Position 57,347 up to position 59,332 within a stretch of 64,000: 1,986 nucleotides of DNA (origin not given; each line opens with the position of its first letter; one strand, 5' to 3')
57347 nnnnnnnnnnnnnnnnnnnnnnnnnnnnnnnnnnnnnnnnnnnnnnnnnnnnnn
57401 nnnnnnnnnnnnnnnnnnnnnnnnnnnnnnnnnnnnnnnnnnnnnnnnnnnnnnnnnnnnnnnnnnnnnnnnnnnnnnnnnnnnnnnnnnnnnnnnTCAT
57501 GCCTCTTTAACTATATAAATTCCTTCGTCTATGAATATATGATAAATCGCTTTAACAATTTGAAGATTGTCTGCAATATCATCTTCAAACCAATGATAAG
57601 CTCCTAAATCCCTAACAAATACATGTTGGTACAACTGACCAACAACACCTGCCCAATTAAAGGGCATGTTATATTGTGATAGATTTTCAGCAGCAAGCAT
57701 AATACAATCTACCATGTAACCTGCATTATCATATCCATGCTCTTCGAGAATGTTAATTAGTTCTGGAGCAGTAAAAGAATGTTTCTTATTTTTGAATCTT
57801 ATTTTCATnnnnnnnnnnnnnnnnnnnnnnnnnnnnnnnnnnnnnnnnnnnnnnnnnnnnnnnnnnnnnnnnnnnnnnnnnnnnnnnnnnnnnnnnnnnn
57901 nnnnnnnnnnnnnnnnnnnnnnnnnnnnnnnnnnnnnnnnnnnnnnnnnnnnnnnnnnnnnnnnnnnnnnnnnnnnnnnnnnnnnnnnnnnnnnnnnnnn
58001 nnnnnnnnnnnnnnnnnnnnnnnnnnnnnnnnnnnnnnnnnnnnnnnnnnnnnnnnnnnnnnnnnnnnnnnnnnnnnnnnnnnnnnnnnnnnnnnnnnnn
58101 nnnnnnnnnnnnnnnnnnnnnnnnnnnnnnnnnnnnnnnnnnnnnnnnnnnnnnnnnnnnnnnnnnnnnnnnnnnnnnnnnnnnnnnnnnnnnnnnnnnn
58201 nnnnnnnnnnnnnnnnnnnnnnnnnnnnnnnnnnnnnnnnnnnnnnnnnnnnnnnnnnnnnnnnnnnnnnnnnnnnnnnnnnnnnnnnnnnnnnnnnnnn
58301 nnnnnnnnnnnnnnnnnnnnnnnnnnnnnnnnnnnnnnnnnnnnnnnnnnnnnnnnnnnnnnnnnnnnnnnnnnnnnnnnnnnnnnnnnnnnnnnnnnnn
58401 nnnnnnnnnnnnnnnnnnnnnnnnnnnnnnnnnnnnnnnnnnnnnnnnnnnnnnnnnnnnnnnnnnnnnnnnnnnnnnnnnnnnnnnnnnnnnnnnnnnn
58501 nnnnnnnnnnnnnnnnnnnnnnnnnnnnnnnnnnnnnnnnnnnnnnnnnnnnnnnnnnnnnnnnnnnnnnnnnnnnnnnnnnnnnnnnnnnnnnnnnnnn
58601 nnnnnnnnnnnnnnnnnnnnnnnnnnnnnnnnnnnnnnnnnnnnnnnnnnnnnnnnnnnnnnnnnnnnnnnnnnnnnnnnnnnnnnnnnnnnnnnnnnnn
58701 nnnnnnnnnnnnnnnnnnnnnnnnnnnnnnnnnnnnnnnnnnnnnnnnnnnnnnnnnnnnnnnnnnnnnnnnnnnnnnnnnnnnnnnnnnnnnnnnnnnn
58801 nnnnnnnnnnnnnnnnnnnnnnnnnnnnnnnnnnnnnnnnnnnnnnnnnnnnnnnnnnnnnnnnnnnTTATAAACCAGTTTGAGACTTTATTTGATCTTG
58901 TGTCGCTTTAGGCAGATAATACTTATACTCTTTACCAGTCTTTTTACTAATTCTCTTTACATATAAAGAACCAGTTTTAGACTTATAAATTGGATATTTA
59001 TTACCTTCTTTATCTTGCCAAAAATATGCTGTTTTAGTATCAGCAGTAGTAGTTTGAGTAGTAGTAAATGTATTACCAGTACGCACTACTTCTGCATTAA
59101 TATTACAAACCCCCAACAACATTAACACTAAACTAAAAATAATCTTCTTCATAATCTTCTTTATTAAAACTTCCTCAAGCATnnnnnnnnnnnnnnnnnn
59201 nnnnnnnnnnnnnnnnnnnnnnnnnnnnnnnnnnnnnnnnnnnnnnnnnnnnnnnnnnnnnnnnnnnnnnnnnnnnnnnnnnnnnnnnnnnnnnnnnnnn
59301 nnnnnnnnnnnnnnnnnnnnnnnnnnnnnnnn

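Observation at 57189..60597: Three-copy promoter-proximal element with conserved flanks and a variable, structurally conserved hairpin, tied to a paralogous small-protein family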

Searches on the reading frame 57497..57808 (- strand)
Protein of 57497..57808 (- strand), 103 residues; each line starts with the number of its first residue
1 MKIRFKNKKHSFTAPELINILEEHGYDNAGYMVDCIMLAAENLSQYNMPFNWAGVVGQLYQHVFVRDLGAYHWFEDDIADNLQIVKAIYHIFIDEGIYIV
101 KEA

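Call 12: search_protein_families(library=phrogs, proteins=[window:57497-57808:-], max_evalue=0.01)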
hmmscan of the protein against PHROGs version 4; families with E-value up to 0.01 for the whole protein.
window:57497-57808:- (103 aa): 0 families

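Call 69: find_encoding_contigs(protein=window:57497-57808:-, flank=6000, max_places=8)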
Protein window:57497-57808:- (103 aa): 9 contigs read that carry it; 6 places shown.
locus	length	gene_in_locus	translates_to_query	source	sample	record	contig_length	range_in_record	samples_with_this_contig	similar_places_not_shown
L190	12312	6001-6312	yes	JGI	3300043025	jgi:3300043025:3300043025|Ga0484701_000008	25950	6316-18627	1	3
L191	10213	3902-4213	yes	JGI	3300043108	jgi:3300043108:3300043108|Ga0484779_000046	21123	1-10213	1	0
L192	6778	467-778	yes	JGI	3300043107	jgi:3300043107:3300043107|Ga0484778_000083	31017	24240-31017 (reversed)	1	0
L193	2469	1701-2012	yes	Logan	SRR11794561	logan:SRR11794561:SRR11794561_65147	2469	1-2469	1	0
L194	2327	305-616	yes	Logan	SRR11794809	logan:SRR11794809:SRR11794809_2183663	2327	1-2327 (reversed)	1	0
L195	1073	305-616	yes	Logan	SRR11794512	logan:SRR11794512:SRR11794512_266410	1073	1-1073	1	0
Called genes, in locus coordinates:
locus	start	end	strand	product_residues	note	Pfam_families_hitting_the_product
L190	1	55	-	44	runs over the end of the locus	-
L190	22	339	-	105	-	-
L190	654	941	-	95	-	-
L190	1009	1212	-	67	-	-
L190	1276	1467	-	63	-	-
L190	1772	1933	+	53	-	-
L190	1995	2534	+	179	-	-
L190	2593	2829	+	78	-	-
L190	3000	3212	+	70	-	-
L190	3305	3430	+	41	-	-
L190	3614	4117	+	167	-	-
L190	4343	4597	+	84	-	-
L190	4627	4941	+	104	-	-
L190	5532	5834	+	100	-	-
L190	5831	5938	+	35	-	-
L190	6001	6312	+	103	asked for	-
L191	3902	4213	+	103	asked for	-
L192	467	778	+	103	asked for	-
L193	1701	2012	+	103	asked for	-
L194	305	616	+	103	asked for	-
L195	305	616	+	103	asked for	-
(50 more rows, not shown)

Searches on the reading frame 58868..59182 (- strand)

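Call 12: search_protein_families(library=phrogs, proteins=[window:58868-59182:-], max_evalue=0.01)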
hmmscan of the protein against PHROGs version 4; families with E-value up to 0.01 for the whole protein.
window:58868-59182:- (104 aa): 2 families
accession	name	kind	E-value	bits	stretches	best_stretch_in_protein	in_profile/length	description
phrog_16207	-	unknown function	8.4e-12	46.1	1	13-90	15-93/100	-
phrog_11781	-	unknown function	0.0033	18.8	1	3-88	25-105/151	-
